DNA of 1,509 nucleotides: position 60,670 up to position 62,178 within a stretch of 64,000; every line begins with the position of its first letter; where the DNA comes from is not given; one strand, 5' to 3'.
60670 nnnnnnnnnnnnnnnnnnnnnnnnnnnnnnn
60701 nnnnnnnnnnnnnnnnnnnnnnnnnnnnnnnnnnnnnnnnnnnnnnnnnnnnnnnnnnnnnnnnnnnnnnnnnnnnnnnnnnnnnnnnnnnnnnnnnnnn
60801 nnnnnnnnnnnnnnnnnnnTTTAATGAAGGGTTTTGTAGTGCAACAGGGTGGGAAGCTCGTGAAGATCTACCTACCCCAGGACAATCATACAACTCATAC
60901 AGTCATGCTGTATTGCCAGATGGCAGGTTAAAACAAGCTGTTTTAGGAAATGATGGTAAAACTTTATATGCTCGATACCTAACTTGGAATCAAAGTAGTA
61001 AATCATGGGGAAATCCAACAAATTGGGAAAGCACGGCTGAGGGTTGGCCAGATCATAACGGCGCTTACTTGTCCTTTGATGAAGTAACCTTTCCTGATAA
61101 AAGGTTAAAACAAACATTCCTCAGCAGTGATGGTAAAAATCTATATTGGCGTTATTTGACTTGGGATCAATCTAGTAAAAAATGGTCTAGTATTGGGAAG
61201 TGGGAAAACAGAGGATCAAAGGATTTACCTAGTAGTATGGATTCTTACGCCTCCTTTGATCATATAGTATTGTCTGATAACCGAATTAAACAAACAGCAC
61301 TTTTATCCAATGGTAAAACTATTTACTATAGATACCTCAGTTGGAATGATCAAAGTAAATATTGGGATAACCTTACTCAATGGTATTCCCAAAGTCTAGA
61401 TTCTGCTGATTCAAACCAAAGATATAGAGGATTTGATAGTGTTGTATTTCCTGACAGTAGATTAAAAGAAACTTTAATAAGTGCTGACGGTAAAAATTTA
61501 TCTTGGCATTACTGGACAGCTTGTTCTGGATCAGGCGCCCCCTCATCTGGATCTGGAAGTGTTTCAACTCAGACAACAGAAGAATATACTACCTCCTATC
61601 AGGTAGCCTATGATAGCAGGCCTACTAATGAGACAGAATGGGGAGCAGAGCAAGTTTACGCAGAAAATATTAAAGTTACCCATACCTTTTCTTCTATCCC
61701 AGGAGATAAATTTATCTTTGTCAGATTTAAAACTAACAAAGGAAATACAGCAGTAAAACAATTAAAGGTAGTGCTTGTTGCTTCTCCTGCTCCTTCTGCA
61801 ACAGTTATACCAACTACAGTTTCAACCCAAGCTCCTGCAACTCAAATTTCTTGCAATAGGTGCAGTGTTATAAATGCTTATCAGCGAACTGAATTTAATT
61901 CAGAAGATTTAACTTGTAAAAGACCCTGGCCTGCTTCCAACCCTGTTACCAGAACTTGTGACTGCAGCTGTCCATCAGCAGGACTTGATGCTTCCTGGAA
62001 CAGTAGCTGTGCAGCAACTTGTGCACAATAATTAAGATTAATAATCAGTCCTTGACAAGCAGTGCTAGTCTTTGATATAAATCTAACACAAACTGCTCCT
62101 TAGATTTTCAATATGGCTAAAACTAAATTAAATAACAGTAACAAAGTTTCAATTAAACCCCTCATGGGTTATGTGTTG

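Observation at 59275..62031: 918-aa surface-type protein with four ~55-aa tandem lectin-like repeats, possibly separated by a frameshift from an upstream signal-anchor ORF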

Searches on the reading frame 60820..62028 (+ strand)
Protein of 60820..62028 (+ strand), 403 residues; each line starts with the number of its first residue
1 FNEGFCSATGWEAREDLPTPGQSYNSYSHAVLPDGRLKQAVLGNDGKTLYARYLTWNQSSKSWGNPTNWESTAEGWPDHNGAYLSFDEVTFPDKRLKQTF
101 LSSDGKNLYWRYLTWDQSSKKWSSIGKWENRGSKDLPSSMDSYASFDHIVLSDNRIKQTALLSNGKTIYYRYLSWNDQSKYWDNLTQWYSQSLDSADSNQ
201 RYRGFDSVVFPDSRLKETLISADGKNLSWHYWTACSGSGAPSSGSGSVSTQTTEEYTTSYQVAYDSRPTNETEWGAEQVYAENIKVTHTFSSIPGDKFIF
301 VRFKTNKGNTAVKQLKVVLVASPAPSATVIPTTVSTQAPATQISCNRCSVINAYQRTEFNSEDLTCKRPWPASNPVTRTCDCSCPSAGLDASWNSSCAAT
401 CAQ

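Call 18: find_homologous_proteins(query=window:60829-62028:+, max_evalue=0.001)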
Query window:60829-62028:+: 2700 candidates shared short words with the query, none scored E <= 0.001.

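Call 30: search_protein_representatives(protein=window:60820-62028:+)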
Query: 403 residues. Proteins with E-value up to 0.001 (for the whole library): 35; up to 1e-10: 21; up to 1e-30: 6. The best 35 are listed.
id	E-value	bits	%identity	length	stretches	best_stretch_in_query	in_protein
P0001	3.1e-276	932.2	100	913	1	1-403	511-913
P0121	5.9e-57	210.0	38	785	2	6-238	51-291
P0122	1.6e-43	165.7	41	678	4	18-181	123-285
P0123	3.9e-36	141.4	46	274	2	6-114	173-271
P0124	3.4e-34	135.0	46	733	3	96-212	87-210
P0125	1.7e-31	126.1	42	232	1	6-174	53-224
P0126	5.8e-25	104.6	34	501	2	24-234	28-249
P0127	6.5e-25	104.5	60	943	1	238-345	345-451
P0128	2.6e-24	102.5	62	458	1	240-335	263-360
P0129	4.5e-23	98.4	35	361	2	16-194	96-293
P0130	6.9e-22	94.5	57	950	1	239-331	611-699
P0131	1.0e-21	93.9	49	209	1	245-346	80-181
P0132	1.4e-21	93.5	39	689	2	20-191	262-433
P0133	1.8e-21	93.1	33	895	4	239-330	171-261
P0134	2.3e-21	92.8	33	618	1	14-231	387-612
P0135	9.3e-21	90.7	45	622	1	282-402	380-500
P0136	6.3e-16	74.9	44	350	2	334-401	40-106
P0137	1.6e-15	73.5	53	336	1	248-322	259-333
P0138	1.9e-15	73.3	37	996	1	25-190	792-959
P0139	2.6e-15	72.8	52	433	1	315-402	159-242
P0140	2.4e-10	56.4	34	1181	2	21-211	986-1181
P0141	5.6e-10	55.3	47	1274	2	342-402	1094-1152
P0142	1.3e-09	54.1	48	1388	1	343-402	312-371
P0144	2.1e-09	53.4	45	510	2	329-402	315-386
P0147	5.0e-06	42.2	29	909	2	18-187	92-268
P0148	1.4e-05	40.7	38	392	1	248-342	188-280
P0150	3.5e-05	39.5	38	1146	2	292-401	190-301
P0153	6.7e-04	35.2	26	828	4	244-346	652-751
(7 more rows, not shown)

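Call 31: search_protein_families(library=pfam, proteins=[P0121, P0122, P0124, P0126, P0129, P0132, P0134, P0138, P0140, P0147], max_evalue=0.001)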
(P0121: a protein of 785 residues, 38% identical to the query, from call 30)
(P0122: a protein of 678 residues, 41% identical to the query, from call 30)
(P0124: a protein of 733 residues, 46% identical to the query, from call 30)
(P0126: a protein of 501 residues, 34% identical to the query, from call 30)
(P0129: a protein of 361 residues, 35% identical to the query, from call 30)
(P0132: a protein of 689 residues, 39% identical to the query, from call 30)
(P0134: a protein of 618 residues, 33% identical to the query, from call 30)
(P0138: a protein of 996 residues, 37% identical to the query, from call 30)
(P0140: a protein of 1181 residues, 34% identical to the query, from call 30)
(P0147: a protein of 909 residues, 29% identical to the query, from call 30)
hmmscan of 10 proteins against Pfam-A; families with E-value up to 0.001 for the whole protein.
P0121 (785 aa): 2 families
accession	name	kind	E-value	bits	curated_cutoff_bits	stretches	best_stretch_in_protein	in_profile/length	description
PF15892.11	BNR_4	-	7.5e-13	48.9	27.3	1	354-624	37-268/272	BNR repeat-containing family member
PF00404.24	Dockerin_1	-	7.3e-09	36.1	22.9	1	732-779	1-51/57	Dockerin type I domain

P0122 (678 aa): 2 families
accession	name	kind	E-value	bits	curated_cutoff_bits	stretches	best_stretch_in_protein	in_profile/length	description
PF11178.13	DUF2963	-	1.8e-07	30.9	22.6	0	466-485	17-36/52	Protein of unknown function (DUF2963)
PF19286.4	ZSWIM1-3_C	-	3e-06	27.3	27.6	0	533-550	16-33/45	Zinc finger SWIM domain-containing protein 1/3, C-terminal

P0124 (733 aa): 2 families
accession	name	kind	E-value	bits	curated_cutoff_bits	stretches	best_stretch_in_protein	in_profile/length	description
PF15892.11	BNR_4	-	2.8e-14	53.6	27.3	1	360-635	11-268/272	BNR repeat-containing family member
PF13088.12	BNR_2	-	0.00015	21.7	31.4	0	411-498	134-213/277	BNR repeat-like domain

P0126 (501 aa): 0 families

P0129 (361 aa): 1 family
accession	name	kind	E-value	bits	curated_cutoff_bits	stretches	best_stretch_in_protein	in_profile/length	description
PF00404.24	Dockerin_1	-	7.7e-05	23.2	22.9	1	311-354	2-51/57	Dockerin type I domain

P0132 (689 aa): 1 family
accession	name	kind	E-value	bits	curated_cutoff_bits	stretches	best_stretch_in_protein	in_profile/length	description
PF00526.23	Dicty_CTDC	-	0.00097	19.3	27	1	493-514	1-23/24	Dictyostelium (slime mold) repeat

P0134 (618 aa): 1 family
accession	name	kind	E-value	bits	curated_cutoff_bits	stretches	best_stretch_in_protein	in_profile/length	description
PF07143.17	CrtC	-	2.7e-10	41.6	22.5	1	69-239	2-166/168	CrtC N-terminal lipocalin domain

P0138 (996 aa): 0 families

P0140 (1181 aa): 1 family
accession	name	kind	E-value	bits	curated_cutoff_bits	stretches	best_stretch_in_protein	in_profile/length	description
PF21365.3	Glyco_hydro_31_3rd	-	1.5e-10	41.9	24.4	1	664-758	3-86/87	Glycosyl hydrolase family 31 C-terminal domain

P0147 (909 aa): 0 families

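Call 32: search_protein_families(library=pfam, proteins=[P0127, P0128, P0130, P0133, P0135, P0139, P0141, P0142, P0144, P0150], max_evalue=0.001)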
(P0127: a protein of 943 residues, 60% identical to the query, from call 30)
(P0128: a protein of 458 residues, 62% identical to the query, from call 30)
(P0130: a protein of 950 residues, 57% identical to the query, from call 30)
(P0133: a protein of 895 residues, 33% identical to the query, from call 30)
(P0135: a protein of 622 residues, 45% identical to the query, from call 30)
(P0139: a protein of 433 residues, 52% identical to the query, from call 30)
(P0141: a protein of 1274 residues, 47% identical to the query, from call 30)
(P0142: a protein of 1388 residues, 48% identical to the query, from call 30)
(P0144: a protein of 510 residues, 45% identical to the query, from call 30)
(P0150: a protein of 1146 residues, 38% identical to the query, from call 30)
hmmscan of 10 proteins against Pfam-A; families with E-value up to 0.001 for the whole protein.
P0127 (943 aa): 5 families
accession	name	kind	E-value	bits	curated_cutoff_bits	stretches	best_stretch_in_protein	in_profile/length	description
PF00090.25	TSP_1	-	7e-11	42.6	21.6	1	270-320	1-49/49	Thrombospondin type 1 domain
PF00404.24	Dockerin_1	-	5.2e-10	39.8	22.9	1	880-935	2-56/57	Dockerin type I domain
PF19028.6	TSP1_spondin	-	7e-09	36.3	41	1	270-320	4-52/52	Spondin-like TSP1 domain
PF22195.2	TSP1_CFP_C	-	2.8e-05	24.9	27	1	266-298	2-35/90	CFP-like, C-terminal thrombospondin type 1 domain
PF16383.10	DUF4992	-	0.00037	20.7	29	0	128-178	32-81/183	Domain of unknown function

P0128 (458 aa): 0 families

P0130 (950 aa): 2 families
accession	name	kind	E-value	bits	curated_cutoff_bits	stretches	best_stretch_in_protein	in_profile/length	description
PF02018.23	CBM_4_9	-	2.8e-07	31.4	25.9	1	76-225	3-133/136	Carbohydrate binding domain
PF00801.26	PKD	-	3.9e-05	24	23.5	0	692-728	6-42/80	PKD domain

P0133 (895 aa): 0 families

P0135 (622 aa): 0 families

P0139 (433 aa): 1 family
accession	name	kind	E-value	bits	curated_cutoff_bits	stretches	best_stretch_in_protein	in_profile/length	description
PF00404.24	Dockerin_1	-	0.00067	20.2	22.9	0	371-411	2-44/57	Dockerin type I domain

P0141 (1274 aa): 4 families
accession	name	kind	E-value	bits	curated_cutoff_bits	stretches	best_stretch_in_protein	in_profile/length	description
PF12831.13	FAD_oxidored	-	7.3e-108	362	27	1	153-675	1-416/416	FAD dependent oxidoreductase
PF10342.15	Kre9_KNH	-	2.8e-07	31.6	24.6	1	848-929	1-79/94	Kre9/KNH-like N-terminal Ig-like domain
PF01471.23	PG_binding_1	-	6.3e-05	23.5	23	1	44-109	1-57/57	Putative peptidoglycan binding domain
PF00890.30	FAD_binding_2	-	0.00093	18.9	20.4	0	153-201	1-49/414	FAD binding domain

P0142 (1388 aa): 3 families
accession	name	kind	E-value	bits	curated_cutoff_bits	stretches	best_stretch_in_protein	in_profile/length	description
PF11617.13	Cu-binding_MopE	-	1.6e-16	60.7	27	1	1284-1313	1-30/30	Putative metal-binding motif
PF17957.7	Big_7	-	5.6e-06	27.3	24.1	1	1007-1069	8-63/70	Bacterial Ig domain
PF19077.6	Big_13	-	5.3e-05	24.1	27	0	877-904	75-102/102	Bacterial Ig-like domain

P0144 (510 aa): 1 family
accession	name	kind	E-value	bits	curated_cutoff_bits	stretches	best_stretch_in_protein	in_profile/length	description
PF01551.29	Peptidase_M23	-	2e-10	41.1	28.7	1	55-152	2-87/96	Peptidase family M23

P0150 (1146 aa): 3 families
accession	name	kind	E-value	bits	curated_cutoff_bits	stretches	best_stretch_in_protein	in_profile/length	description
PF00041.27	fn3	-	1.5e-10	41.6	25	0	503-579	3-80/84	Fibronectin type III domain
PF18370.7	RGI_lyase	-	3.3e-05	24.6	27.8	0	332-384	31-82/86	Rhamnogalacturonan I lyases beta-sheet domain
PF21910.2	GH85_C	-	0.00013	22.8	27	0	324-343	20-39/95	GH85 endohexosaminidases, C-terminal domain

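Call 61: search_protein_families(library=pfam, proteins=[P0131, P0136, P0137, P0148, P0153], max_evalue=1)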
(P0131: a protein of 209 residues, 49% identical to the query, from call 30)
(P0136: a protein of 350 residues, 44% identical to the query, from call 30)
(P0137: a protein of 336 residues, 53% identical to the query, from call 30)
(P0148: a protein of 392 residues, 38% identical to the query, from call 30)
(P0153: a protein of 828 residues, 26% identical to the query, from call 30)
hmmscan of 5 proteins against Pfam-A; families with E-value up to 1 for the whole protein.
P0131 (209 aa): 0 families

P0136 (350 aa): 3 families
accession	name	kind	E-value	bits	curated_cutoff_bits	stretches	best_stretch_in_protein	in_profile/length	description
PF12831.13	FAD_oxidored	-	8.8e-05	22.4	27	1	1-33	384-416/416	FAD dependent oxidoreductase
PF21326.4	KDM6_GATAL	-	0.097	13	27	0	47-65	33-51/59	KDM6, GATA-like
PF04434.22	SWIM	-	0.13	12.3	19.6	0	84-99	11-26/38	SWIM zinc finger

P0137 (336 aa): 1 family
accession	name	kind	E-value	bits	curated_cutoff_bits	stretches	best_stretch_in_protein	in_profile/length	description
PF23983.2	P11_C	-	0.16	12.5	27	1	224-261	36-73/84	Minor capsid protein P11, C-terminal conserved region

P0148 (392 aa): 1 family
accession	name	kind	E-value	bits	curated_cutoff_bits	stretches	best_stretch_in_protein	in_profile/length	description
PF15868.10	MBF2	-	0.25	12.3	25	1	227-255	60-88/90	Transcription activator MBF2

P0153 (828 aa): 7 families
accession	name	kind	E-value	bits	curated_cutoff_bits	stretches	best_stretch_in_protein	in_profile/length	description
PF17957.7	Big_7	-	5.2e-17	62.7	24.1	5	555-612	11-68/70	Bacterial Ig domain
PF24893.1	DUF7743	-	2.6e-13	50.2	27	4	375-429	17-61/120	Domain of unknown function (DUF7743)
PF13529.12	Peptidase_C39_2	-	8.6e-08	33.3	24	1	250-328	51-143/143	Peptidase_C39 like family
PF19077.6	Big_13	-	6.8e-06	27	27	2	382-451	31-102/102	Bacterial Ig-like domain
PF24749.2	DUF7695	-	0.00073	19.7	25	0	364-379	30-45/58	Domain of unknown function (DUF7695)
PF02753.23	PapD_C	-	0.025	15.3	22.8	0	634-659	28-53/63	Pili assembly chaperone PapD, C-terminal domain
PF23604.1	Ig_TRAPPC10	-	0.1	13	27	0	639-665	27-53/117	TRAPPC10-like, immunoglobulin-like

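Call 68: list_cluster_members(proteins=[P0121, P0122, P0123, P0124, P0126, P0129, P0132, P0134, P0138, P0140])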
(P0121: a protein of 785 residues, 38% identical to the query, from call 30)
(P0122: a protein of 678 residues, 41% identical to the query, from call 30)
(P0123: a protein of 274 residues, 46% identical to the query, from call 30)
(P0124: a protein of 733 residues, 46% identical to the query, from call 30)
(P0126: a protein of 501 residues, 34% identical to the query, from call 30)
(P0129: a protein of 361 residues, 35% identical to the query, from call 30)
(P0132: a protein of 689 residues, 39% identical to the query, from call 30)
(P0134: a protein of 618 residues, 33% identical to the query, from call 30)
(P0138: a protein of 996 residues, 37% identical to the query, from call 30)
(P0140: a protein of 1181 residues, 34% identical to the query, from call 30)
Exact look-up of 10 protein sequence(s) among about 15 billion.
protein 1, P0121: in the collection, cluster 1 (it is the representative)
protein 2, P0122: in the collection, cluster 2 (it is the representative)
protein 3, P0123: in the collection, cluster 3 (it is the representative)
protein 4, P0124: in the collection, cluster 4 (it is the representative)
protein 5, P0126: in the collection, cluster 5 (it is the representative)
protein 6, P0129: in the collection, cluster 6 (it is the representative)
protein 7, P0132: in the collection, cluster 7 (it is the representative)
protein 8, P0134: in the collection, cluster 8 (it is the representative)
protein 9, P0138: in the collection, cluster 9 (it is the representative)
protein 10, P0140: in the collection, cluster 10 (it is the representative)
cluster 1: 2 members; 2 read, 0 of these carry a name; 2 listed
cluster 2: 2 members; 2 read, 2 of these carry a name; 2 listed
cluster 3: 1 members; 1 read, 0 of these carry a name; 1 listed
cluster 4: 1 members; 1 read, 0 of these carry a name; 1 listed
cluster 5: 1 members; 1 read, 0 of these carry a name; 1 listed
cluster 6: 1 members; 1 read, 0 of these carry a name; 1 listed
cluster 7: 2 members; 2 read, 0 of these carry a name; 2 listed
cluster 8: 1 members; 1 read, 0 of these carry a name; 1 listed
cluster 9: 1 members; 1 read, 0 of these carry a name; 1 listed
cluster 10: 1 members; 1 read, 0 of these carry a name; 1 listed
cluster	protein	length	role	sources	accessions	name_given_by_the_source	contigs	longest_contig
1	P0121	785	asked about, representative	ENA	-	-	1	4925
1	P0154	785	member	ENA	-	-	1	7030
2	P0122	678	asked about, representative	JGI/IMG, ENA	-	hypothetical protein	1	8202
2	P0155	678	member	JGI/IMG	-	hypothetical protein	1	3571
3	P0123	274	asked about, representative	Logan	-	-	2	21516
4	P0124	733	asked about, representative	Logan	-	-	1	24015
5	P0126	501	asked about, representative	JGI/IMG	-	-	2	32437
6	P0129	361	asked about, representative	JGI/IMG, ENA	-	-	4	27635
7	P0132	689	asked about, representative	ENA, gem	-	-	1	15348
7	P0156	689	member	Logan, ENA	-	-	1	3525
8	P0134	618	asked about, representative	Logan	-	-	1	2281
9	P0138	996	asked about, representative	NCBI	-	-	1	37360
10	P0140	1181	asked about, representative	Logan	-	-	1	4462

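Call 71: find_encoding_contigs(protein=P0125, flank=5000, max_places=2)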
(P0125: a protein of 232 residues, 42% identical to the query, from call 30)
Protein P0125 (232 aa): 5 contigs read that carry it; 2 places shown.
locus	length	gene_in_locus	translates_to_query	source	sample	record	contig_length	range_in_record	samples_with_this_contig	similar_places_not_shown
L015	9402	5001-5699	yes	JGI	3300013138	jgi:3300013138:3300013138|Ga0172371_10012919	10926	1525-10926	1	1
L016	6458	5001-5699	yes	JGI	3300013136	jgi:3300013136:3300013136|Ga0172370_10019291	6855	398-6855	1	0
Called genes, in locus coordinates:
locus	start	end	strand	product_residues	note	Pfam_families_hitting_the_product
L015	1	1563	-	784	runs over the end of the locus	PF26449:DUF8128, PF01935:DUF87, PF02534:T4SS-DNA_transf (faint), PF10412:TrwB_AAD_bind (weak)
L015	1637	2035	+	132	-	-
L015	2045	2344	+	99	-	PF00708:Acylphosphatase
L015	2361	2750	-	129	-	PF01850:PIN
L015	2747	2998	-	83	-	-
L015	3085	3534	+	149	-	PF01668:SmpB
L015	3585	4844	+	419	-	-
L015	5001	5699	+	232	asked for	-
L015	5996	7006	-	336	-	-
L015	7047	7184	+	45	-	-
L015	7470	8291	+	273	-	PF02086:MethyltransfD12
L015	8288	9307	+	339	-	PF02195:ParB_N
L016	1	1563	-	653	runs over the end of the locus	?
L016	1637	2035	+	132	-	-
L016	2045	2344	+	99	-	PF00708:Acylphosphatase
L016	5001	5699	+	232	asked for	-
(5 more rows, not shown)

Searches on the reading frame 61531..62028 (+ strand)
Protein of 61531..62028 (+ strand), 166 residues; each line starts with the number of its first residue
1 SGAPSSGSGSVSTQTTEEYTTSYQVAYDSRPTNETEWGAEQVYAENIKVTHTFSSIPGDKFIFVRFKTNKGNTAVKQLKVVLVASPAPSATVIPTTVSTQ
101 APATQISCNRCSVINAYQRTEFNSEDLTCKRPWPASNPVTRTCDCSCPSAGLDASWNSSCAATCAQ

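Call 61: search_protein_families(library=pfam, proteins=[window:61531-62028:+], max_evalue=1)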
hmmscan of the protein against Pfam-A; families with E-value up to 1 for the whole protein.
window:61531-62028:+ (166 aa): 1 family
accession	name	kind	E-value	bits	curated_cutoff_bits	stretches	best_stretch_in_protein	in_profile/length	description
PF11000.13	DUF2840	-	0.15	12.3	25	1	50-95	32-77/148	Protein of unknown function (DUF2840)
